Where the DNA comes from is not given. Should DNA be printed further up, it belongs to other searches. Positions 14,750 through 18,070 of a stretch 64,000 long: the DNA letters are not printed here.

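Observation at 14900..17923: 1007-aa secreted Thr/Ser/Gly-rich surface protein with a peptidoglycan-binding N-terminus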

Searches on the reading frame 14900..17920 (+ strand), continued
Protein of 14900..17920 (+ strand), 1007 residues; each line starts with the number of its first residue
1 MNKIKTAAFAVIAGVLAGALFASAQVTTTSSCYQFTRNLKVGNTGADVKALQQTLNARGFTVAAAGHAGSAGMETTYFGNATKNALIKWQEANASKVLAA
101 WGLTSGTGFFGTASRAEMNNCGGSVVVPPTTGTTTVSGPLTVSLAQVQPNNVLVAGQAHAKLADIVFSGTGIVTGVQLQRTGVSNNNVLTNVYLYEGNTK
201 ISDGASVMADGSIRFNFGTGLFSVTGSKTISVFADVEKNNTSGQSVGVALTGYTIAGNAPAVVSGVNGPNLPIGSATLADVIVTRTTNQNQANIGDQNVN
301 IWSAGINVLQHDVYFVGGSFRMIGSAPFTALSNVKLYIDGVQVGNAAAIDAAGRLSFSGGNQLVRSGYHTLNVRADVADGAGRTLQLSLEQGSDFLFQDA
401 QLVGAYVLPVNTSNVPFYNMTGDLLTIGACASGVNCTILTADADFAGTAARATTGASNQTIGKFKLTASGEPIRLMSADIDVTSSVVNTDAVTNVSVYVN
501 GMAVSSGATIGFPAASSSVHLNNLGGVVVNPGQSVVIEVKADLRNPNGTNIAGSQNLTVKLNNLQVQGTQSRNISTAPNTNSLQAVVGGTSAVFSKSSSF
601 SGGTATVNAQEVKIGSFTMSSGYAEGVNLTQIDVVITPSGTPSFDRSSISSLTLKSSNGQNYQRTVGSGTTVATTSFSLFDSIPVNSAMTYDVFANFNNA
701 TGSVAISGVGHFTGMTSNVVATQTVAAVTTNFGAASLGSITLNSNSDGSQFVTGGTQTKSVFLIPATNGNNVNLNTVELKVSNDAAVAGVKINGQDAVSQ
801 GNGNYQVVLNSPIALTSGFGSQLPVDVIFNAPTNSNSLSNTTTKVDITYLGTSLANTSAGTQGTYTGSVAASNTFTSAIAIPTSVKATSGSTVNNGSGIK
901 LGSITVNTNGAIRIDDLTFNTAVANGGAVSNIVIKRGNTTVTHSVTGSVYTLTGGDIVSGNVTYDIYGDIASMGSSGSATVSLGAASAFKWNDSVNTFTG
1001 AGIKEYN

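Call 36: find_related_loci(query=A2, collection=genome_contigs, flank=8000)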
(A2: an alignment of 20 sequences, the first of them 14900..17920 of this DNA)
Query A2 (1007 aa) in genome_contigs; peptide patterns used: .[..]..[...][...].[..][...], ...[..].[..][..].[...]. (x = any residue, [..] = any of these).
96 stretches matched a pattern; 12 encode a relative of the query (tblastn E <= 1e-3); 12 distinct loci.
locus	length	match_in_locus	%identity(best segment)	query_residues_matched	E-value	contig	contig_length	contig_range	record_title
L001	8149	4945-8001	56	3-1007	0e+0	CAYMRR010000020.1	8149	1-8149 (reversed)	MAG TPA_asm: uncultured Candidatus Saccharibacteria bacterium isolate binchicken_co45_302 genome assembly, contig: NODE_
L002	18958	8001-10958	53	1-997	0e+0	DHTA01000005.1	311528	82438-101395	MAG TPA_asm: Patescibacteria group bacterium UBA5272 UBA5272_contig_934, whole genome shotgun sequence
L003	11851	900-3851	52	1-997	0e+0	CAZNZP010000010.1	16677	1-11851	MAG TPA_asm: uncultured Candidatus Saccharibacteria bacterium isolate SRP216815_co1_154 genome assembly, contig: NODE_41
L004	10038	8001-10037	55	18-704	0e+0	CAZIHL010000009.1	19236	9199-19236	MAG TPA_asm: uncultured Candidatus Saccharibacteria bacterium isolate SRP285395_co2_44 genome assembly, contig: NODE_451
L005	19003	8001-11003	40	1-993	2e-166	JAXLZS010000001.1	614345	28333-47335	MAG: Candidatus Paceibacterota bacterium isolate STL-PAT8 C2.49.fa-1, whole genome shotgun sequence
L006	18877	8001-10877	40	31-996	4e-152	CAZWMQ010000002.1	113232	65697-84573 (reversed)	MAG TPA_asm: uncultured Candidatus Saccharibacteria bacterium isolate SRP263991_co5_74 genome assembly, contig: NODE_385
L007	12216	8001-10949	38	1-1002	1e-132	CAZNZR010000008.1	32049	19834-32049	MAG TPA_asm: uncultured Candidatus Saccharibacteria bacterium isolate SRP278252_co1_680 genome assembly, contig: NODE_21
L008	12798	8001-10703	38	1-919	1e-123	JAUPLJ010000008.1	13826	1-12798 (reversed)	MAG: Patescibacteria group bacterium isolate erpe_2018_pw_18hr_WHONDRS-PP48-000091_A_bin.17 scaffold_311, whole genome s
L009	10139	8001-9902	41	3-649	2e-121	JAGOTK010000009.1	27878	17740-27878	MAG: Candidatus Paceibacterota bacterium isolate Gw_Eff_bin_405 Gw_Eff_3232_length_27878_cov_21.655976, whole genome sho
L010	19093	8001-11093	35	1-995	5e-117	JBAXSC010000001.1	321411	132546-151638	MAG: Candidatus Nomurabacteria bacterium isolate ELA599 MAG599_1, whole genome shotgun sequence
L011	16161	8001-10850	34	29-994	5e-100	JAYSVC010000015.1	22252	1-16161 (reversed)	MAG: bacterium isolate GFS_12699 GFS_12699_14, whole genome shotgun sequence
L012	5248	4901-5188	52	16-123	4e-23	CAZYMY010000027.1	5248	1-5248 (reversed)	MAG TPA_asm: uncultured Candidatus Saccharibacteria bacterium isolate SRP285395_co1_250 genome assembly, contig: NODE_29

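Call 44: list_cluster_members(proteins=[P0001, P0100, P0105, P0108, P0113, P0114, P0116, P0118, P0052, P0022])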
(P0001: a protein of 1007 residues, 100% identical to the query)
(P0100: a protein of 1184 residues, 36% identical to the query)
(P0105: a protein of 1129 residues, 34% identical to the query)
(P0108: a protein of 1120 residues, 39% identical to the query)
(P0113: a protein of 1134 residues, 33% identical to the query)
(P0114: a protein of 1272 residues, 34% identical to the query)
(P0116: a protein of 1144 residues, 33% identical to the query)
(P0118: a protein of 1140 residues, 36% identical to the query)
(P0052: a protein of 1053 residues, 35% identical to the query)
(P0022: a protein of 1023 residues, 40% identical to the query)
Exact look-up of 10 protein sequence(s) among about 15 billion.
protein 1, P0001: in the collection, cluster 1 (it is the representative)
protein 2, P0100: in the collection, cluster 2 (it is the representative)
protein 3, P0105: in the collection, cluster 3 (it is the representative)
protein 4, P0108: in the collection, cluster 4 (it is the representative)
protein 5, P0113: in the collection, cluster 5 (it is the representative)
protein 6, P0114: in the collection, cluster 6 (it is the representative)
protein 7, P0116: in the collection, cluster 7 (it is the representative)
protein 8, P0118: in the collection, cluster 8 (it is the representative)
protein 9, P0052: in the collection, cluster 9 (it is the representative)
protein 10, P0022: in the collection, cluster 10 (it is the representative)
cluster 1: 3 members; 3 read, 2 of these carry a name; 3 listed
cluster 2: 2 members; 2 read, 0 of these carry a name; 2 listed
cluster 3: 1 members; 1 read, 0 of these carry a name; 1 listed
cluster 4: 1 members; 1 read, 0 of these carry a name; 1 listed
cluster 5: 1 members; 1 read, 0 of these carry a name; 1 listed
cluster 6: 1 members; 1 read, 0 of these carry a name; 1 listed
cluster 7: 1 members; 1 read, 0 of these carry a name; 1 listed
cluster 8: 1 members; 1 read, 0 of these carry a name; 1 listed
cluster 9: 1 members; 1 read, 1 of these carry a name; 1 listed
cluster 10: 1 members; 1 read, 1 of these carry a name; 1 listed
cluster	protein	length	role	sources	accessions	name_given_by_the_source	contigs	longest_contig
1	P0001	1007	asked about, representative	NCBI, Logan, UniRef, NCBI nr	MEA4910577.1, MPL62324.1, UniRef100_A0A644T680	hypothetical protein SDC9_07938 [bioreactor metagenome] | Peptidoglycan binding-like domain-containing protein n=1 Tax=bioreactor metagenome ... | peptidoglycan-binding domain-containing protein [Candidatus Elulimicrobiales bacterium]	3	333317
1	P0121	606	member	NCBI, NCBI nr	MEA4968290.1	MAG: hypothetical protein VB048_09270, partial [Bacteroidaceae bacterium] | hypothetical protein [Bacteroidaceae bacterium]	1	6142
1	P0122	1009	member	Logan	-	-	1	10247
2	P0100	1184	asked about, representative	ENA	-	-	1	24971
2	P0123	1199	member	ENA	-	-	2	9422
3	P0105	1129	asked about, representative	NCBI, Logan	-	-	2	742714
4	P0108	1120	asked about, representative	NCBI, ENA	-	-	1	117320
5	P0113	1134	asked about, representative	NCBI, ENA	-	-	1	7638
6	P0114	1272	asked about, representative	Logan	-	-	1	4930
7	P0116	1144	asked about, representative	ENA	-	-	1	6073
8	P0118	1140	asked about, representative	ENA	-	-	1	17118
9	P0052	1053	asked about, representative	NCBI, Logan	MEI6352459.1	MAG: peptidoglycan-binding domain-containing protein [Candidatus Nomurabacteria bacterium]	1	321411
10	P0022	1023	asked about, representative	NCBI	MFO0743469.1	MAG: peptidoglycan-binding protein [Candidatus Paceibacterota bacterium]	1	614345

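Call 50: search_solved_structures(query=A1, max_evalue=1, show_alignments=0)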
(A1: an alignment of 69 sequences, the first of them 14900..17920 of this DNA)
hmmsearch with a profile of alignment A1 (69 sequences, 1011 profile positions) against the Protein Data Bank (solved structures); distinct sequences matched with E-value up to 1: 9.
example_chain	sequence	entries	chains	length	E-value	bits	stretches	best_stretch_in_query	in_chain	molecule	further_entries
4xxt_A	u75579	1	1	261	1.2e-05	26.9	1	41-126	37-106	Fusion of predicted Zn-dependent amidase/peptidase (Cell wall hydrolase/DD-carboxypeptidas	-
1lbu_A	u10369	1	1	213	0.00017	23.2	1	33-145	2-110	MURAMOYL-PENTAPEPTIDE CARBOXYPEPTIDASE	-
3bkh_A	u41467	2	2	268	0.00017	23.2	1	40-122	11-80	lytic transglycosylase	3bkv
9xps_S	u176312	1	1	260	0.00019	23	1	40-122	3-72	Endolysin gp144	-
7rum_A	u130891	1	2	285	0.00033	22.2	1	41-96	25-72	Endolysin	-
5tv7_A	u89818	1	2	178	0.0083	17.6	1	38-118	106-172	Putative peptidoglycan-binding/hydrolysing protein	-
5nm7_G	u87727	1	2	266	0.028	15.8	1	39-113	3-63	Peptidoglycan-binding domain 1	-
4lpq_A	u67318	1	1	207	0.035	15.5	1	43-120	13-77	ErfK/YbiS/YcfS/YnhG family protein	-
6tci_A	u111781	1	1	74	0.54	11.6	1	38-117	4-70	Spore cortex-lytic enzyme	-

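Call 67: search_protein_representatives(alignment_id=A1)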
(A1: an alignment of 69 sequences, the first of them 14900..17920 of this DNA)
Query: 69 sequences, 1011 profile positions. Proteins with E-value up to 0.001 (for the whole library): 24991; up to 1e-10: 13804; up to 1e-30: 2466. The best 150 are listed.
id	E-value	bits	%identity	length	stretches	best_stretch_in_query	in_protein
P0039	0.0e+00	1253.5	-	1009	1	1-1010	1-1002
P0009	0.0e+00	1196.7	-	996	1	2-1010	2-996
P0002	0.0e+00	1176.8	-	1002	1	1-1010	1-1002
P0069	0.0e+00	1136.8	-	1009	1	6-1009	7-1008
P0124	0.0e+00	1130.3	-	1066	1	2-1010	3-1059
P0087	0.0e+00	1086.2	-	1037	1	5-1010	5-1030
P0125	0.0e+00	1080.2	-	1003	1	10-1010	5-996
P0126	0.0e+00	1076.8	-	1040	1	1-1010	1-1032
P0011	0.0e+00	1068.0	-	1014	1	1-1010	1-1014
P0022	0.0e+00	1053.6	-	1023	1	1-1009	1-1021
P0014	0.0e+00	1051.3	-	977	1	2-1008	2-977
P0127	0.0e+00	1049.7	-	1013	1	10-1009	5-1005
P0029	0.0e+00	1045.6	-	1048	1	1-1010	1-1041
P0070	0.0e+00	1043.2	-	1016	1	1-1010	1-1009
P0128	0.0e+00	1038.7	-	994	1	10-1010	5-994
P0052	1.2e-298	1010.2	-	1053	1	1-1006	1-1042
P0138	2.7e-275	932.9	-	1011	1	8-1007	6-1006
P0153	6.3e-249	845.6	-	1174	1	118-1010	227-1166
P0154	9.9e-249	845.0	-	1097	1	5-1007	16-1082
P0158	1.4e-242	824.6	-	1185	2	478-1010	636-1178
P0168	2.6e-233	793.9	-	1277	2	26-912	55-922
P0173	4.6e-228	776.5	-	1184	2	11-940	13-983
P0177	2.3e-224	764.3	-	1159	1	112-1010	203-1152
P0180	5.0e-223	759.9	-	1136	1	10-1000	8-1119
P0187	7.1e-216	736.2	-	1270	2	28-887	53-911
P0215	1.1e-195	669.3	-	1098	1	12-1008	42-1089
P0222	2.7e-193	661.5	-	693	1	18-634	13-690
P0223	1.3e-191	655.9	-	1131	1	127-1009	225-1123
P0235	7.2e-184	630.2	-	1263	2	126-800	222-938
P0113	2.4e-180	618.6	-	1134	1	7-999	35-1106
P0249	2.2e-179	615.4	-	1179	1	99-1007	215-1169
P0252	3.8e-178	611.3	-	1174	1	114-1010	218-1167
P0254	3.7e-177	608.0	-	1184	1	27-982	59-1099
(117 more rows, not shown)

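Call 68: list_cluster_members(proteins=[P0158, P0223, P0153, P0252, P0235, P0187, P0168, P0222, P0173, P0254])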
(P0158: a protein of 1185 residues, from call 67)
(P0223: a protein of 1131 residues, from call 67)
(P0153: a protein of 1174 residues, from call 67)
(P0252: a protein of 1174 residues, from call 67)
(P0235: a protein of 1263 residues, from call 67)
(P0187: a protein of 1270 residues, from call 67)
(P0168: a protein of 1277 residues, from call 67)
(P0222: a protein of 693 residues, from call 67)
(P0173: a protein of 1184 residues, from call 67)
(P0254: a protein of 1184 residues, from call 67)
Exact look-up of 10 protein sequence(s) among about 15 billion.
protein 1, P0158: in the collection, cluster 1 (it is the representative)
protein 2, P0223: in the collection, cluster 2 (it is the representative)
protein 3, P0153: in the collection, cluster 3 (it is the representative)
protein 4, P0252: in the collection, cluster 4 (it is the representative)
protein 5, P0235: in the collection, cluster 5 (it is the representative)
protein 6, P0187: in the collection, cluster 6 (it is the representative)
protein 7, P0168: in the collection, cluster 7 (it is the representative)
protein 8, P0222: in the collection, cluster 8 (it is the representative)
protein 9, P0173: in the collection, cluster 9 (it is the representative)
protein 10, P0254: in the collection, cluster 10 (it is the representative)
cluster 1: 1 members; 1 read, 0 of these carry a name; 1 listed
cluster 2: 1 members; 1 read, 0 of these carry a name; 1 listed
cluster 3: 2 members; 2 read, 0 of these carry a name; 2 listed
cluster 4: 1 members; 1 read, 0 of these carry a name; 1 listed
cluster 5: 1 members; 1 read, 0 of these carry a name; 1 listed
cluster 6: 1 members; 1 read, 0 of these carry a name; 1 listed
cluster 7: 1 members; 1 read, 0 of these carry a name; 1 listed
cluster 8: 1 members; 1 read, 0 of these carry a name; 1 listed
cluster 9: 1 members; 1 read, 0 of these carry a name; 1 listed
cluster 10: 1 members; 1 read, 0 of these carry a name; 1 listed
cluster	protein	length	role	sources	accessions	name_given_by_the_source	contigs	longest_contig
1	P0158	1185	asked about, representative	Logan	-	-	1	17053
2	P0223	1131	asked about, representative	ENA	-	-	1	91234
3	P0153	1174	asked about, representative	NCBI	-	-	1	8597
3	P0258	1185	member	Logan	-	-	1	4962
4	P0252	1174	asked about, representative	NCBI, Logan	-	-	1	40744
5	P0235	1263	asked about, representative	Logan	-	-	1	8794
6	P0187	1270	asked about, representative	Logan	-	-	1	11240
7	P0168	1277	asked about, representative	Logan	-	-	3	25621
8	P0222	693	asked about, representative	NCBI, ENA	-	-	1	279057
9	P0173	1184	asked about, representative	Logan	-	-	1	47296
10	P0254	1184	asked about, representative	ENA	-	-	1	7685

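Call 71: find_homologous_proteins(query=P0223, max_evalue=1e-20)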
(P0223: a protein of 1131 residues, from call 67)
Query P0223 (1131 aa): 510 proteins with E <= 1e-20 among 8000 candidates; the best 120 are listed.
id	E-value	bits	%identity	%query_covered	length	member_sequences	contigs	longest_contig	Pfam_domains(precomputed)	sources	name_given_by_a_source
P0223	0.0e+0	2318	100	100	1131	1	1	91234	-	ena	-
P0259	6.5e-286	970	49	100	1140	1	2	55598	-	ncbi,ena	-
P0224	2.5e-274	932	49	100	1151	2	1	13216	-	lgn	-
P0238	1.0e-265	903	47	100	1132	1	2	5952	-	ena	-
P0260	5.3e-261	888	48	100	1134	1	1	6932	-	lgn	-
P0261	3.1e-252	859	47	100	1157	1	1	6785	-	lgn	-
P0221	3.3e-221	756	44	100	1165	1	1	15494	-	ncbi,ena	-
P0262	2.4e-211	723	43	100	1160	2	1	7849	-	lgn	-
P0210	4.2e-210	719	41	99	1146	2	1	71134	-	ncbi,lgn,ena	-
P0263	4.5e-210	719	42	100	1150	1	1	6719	-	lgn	-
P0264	2.2e-205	703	42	98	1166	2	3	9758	-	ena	-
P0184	5.8e-202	692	42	100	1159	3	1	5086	-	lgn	-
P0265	6.4e-200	685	42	100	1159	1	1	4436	-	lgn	-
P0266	5.2e-196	672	41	98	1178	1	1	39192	-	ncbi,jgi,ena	ncbi:MAG: hypothetical protein WCV92_03210 [Candidatus Buchananbacteria bacterium]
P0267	1.8e-176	608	40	92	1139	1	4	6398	-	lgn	-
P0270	2.7e-167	577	39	93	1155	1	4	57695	PF16392.12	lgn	-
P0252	5.2e-158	547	38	100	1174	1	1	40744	-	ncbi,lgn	-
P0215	1.0e-137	480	42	70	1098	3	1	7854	PF16392.12,PF01471.24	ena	-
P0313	3.2e-124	435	37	80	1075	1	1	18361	PF01471.24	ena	-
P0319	5.3e-120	421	37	79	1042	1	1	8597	PF01471.24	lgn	-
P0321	1.2e-117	413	36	77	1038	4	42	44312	PF01471.24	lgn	-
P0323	5.4e-117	411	37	77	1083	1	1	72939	PF01471.24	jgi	jgi:hypothetical protein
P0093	8.4e-113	397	36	77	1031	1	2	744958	PF01471.24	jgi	jgi:hypothetical protein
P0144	1.0e-111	393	35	80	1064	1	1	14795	PF01471.24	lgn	-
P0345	3.4e-105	372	36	79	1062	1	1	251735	-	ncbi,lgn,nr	ncbi:MAG: baaA1 [Candidatus Nomurabacteria bacterium]|nr:baaA1 [Candidatus Nomurabacteria bacterium]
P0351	9.5e-103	364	37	77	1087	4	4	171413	PF01471.24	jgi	jgi:hypothetical protein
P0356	3.2e-101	359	36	78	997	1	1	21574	PF01471.24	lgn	-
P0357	1.1e-100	357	37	79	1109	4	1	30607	PF01471.24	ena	-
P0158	1.9e-100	356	41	31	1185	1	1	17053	-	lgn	-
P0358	2.6e-100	356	37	78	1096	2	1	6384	PF01471.24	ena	-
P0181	1.1e-99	354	28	76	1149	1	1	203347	PF01471.24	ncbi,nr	ncbi:MAG: peptidoglycan-binding protein [Patescibacteria group bacterium]|nr:peptidoglycan-binding p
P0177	1.9e-99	353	34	82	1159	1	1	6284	PF00395.26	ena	-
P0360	2.3e-99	353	38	59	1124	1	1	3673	PF01471.24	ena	-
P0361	5.6e-99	351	36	78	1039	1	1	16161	PF01471.24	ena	-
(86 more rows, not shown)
